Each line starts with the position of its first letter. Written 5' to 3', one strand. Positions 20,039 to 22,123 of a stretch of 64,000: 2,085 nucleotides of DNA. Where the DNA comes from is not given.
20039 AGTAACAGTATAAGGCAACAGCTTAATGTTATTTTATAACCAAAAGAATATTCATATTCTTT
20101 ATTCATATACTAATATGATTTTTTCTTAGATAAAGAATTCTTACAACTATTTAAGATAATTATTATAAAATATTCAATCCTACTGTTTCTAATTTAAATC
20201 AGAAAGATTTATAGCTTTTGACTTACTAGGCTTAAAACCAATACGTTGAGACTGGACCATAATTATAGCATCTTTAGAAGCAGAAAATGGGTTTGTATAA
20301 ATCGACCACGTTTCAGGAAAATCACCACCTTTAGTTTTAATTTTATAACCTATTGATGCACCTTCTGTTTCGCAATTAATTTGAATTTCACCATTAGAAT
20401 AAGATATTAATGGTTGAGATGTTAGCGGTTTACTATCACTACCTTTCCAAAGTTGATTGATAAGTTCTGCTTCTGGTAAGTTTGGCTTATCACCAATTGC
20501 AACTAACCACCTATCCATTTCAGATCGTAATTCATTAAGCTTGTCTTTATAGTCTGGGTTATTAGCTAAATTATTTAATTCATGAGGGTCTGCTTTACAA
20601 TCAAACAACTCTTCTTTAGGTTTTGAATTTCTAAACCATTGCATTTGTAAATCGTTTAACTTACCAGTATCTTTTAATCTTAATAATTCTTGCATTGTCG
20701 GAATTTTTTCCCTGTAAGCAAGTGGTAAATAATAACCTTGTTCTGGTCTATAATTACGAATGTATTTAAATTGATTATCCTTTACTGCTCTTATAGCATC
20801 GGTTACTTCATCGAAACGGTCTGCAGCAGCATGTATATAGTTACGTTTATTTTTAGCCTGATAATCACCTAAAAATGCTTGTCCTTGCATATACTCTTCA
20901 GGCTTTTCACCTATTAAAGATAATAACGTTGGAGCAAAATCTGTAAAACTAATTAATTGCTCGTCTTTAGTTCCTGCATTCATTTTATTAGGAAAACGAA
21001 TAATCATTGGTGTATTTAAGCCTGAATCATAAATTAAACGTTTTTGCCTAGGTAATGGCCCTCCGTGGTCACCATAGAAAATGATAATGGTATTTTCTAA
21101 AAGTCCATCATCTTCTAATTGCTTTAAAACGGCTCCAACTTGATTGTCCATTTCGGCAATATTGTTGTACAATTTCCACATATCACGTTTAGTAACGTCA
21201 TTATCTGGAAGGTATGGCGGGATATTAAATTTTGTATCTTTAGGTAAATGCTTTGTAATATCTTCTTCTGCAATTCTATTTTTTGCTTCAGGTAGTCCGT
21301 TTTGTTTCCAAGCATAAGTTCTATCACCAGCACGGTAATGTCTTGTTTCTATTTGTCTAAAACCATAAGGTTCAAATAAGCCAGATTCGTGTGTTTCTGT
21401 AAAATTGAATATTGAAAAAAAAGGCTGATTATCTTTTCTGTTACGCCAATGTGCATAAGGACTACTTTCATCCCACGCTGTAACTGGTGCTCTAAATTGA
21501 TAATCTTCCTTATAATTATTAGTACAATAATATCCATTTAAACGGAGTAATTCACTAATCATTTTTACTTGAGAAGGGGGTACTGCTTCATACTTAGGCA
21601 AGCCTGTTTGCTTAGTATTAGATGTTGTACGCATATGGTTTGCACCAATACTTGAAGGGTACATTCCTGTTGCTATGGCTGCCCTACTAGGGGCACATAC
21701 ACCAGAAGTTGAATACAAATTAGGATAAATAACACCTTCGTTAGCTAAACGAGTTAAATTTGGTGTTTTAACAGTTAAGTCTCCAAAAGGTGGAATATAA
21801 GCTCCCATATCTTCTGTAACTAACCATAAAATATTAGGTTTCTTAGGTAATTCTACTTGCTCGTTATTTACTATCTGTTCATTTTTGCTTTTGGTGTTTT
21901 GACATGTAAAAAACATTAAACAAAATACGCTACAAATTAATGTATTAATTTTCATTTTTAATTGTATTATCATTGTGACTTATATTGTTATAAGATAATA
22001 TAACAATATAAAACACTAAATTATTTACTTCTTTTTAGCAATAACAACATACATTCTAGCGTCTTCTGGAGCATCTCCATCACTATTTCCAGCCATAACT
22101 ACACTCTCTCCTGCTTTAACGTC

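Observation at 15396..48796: The same phased TCCTG-N5-TCCTG direct repeat sits in every long intergenic gap of the locus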

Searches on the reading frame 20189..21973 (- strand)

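Call 6: search_protein_families(library=pfam, proteins=[window:20189-21973:-], max_evalue=0.00001)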
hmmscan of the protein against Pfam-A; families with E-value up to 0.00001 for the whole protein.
window:20189-21973:- (594 aa): 4 families
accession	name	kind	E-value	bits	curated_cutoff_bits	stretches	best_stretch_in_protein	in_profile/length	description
PF00884.28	Sulfatase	-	7.6e-37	127.7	25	2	177-355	158-300/301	Sulfatase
PF16347.10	SGSH_C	-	3.2e-20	73.3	29.3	1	310-414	7-116/154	N-sulphoglucosamine sulphohydrolase, C-terminal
PF01663.27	Phosphodiest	-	7.7e-09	36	23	1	69-315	19-231/342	Type I phosphodiesterase / nucleotide pyrophosphatase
PF02995.22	DUF229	-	2.1e-06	27.2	25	1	269-325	307-343/496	Protein of unknown function (DUF229)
